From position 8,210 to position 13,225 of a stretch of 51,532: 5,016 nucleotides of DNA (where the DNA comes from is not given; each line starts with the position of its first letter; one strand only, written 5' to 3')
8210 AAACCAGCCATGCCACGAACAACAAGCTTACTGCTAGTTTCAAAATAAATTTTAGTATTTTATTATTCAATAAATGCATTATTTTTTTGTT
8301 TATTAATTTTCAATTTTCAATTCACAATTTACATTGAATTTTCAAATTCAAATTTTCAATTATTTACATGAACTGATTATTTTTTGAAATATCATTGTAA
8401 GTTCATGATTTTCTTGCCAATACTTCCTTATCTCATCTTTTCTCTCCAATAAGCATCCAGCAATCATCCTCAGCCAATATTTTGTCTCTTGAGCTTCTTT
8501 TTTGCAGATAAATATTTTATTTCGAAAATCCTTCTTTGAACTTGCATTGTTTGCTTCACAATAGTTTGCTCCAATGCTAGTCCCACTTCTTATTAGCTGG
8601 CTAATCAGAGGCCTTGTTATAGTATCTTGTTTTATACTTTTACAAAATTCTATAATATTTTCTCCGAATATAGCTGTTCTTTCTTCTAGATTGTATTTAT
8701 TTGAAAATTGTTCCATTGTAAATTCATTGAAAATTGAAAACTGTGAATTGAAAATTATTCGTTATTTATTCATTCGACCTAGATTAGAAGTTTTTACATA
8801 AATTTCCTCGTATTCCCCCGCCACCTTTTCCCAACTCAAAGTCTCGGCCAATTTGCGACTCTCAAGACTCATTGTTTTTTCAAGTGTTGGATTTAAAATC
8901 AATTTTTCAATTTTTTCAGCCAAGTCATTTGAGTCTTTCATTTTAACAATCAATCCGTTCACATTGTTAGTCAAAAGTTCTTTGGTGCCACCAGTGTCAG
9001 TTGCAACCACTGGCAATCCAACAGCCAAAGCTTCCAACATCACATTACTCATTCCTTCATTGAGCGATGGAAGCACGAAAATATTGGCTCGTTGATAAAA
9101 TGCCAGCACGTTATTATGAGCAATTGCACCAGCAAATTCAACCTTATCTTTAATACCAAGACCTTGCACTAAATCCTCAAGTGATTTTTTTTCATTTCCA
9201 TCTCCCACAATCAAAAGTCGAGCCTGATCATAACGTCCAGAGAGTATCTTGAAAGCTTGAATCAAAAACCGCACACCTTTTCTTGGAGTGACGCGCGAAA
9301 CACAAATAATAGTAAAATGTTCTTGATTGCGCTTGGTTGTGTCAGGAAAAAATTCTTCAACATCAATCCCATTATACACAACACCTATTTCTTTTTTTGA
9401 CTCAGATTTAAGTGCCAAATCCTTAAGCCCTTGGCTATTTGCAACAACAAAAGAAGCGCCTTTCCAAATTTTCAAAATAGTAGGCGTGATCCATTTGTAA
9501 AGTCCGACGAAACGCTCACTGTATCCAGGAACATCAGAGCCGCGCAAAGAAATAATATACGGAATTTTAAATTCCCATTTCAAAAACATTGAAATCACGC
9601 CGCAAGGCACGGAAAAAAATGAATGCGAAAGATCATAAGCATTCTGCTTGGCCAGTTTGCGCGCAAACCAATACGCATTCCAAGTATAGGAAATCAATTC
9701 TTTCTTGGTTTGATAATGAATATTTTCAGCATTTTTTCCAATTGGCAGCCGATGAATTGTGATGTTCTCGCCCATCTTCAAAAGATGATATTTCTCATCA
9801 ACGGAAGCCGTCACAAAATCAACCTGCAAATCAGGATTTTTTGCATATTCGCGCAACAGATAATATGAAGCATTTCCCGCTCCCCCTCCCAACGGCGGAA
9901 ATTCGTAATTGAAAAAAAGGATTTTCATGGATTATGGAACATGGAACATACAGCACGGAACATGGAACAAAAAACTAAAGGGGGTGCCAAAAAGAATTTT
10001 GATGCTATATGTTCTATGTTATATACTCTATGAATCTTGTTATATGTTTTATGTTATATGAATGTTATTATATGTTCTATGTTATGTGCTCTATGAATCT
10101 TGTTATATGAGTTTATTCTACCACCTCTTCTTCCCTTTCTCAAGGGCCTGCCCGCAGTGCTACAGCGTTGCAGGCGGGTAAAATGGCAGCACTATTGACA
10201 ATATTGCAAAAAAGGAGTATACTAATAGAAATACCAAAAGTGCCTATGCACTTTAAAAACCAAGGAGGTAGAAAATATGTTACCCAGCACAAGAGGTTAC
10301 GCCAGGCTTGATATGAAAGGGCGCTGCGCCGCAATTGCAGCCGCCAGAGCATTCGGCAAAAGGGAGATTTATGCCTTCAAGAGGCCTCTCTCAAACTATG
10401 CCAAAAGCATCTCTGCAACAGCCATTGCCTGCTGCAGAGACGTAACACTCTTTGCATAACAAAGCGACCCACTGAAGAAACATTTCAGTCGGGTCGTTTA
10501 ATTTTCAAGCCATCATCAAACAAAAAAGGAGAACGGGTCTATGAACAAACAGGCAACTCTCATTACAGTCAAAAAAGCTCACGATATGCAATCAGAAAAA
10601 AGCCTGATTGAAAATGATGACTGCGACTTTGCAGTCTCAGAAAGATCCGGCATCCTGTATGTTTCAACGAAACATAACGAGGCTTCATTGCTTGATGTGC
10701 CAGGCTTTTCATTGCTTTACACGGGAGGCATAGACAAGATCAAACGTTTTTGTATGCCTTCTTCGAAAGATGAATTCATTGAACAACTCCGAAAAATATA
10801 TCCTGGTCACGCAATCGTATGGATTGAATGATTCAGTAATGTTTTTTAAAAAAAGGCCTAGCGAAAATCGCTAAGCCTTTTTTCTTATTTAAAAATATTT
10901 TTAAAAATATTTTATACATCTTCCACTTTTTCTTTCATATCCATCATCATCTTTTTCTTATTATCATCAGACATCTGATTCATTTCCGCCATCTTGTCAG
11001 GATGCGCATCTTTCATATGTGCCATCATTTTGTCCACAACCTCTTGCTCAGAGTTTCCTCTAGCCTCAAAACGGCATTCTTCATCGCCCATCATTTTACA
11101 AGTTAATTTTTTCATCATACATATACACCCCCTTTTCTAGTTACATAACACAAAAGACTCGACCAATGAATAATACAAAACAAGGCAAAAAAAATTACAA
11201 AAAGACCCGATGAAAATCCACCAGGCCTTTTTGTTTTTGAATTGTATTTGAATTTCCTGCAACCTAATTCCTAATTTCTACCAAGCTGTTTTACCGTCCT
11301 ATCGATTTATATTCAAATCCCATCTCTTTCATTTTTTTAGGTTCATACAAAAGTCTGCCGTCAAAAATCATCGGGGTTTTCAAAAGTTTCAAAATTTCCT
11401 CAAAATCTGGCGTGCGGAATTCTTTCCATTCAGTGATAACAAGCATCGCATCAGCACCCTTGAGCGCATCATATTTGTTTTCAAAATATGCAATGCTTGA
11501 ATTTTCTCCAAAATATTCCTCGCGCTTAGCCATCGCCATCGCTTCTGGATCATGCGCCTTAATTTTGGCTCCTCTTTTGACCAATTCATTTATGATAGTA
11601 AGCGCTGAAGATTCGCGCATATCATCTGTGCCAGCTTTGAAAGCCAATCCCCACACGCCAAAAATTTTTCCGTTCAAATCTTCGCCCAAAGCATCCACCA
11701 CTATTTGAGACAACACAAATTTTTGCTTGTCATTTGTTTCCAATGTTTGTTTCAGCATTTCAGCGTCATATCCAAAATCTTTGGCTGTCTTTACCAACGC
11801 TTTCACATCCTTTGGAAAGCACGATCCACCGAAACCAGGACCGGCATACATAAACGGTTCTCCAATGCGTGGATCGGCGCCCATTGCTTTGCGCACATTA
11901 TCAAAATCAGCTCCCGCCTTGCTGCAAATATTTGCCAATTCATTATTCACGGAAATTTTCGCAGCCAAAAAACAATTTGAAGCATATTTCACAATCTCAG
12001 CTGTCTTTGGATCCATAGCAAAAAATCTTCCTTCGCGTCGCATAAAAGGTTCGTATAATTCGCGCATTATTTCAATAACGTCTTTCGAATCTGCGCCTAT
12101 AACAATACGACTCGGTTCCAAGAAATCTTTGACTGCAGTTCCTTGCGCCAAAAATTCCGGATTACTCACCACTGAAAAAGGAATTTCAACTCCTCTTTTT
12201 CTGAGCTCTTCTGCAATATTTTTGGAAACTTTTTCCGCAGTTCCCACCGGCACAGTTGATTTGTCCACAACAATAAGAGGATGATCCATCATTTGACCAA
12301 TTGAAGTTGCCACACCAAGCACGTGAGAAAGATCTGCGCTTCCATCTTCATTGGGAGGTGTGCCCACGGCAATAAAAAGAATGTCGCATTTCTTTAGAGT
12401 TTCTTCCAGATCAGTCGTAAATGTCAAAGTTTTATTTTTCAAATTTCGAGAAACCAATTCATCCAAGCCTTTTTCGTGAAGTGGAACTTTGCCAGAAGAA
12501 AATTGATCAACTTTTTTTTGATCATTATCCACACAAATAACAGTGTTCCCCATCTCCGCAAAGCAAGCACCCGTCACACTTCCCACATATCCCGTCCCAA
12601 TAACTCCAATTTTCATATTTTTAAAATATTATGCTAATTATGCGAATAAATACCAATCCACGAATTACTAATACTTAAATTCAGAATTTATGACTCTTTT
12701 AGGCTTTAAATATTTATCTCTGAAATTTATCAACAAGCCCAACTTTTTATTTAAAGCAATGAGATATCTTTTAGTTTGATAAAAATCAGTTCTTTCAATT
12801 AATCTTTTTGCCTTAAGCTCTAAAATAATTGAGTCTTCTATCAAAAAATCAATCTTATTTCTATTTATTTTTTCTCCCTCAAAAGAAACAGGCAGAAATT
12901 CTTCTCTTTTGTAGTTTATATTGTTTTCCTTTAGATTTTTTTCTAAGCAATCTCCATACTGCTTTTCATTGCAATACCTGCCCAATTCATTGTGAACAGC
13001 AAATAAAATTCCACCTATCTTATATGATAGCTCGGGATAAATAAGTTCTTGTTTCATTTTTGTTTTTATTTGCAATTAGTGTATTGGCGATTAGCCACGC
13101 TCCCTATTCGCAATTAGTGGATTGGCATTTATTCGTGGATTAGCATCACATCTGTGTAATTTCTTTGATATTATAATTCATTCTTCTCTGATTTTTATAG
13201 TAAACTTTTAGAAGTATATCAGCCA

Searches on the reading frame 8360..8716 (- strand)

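Call 25: search_protein_families(library=pfam, proteins=[window:8360-8716:-], max_evalue=0.001)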
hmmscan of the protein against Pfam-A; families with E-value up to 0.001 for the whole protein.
window:8360-8716:- (118 aa): 1 family
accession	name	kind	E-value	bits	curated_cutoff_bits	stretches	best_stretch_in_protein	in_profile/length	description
PF05635.17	23S_rRNA_IVP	-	1.1e-14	55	33.8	1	17-108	12-102/106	23S rRNA-intervening sequence protein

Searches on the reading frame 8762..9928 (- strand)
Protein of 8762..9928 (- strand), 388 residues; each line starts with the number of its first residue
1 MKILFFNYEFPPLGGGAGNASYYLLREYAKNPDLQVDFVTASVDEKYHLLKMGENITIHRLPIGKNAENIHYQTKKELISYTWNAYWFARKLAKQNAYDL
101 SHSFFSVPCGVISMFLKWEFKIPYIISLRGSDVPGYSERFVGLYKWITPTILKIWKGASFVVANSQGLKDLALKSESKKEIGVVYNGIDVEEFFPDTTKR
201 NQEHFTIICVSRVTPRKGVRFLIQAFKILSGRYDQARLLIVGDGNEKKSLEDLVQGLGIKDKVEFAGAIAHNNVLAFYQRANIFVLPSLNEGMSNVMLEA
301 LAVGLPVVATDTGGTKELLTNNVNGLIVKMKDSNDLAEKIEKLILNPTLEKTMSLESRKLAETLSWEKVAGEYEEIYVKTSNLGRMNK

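Call 25: search_protein_families(library=pfam, proteins=[window:8762-9928:-], max_evalue=0.001)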
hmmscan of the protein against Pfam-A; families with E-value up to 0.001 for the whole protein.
window:8762-9928:- (388 aa): 7 families
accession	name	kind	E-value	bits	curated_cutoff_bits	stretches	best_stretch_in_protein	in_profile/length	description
PF00534.26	Glycos_transf_1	-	2.1e-45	154.8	26.4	1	194-358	5-170/172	Glycosyl transferases group 1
PF13692.12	Glyco_trans_1_4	-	1.1e-40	139.6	27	1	205-344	2-140/142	Glycosyl transferases group 1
PF20706.3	GT4-conflict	-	2.4e-12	47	26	1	165-370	154-382/385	Family 4 Glycosyltransferase in conflict systems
PF13439.12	Glyco_transf_4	-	3e-11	44.1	28.5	1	15-191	2-169/170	Glycosyltransferase Family 4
PF13524.12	Glyco_trans_1_2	-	8.2e-09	36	25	1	220-355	3-123/144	Glycosyl transferase-like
PF13579.12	Glyco_trans_4_4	-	3.2e-05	24.7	29.7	1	15-187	1-158/158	Glycosyl transferase 4-like domain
PF13477.12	Glyco_trans_4_2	-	0.00093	19.8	23.4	0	27-137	18-113/139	Glycosyl transferase 4-like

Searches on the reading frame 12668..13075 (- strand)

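Call 25: search_protein_families(library=pfam, proteins=[window:12668-13075:-], max_evalue=0.001)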
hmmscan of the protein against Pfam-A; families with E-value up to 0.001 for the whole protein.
window:12668-13075:- (135 aa): 1 family
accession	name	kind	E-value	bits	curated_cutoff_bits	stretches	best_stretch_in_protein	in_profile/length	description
PF13366.12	PDDEXK_3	-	1.1e-27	97.2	22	1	15-123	2-110/117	PD-(D/E)XK nuclease superfamily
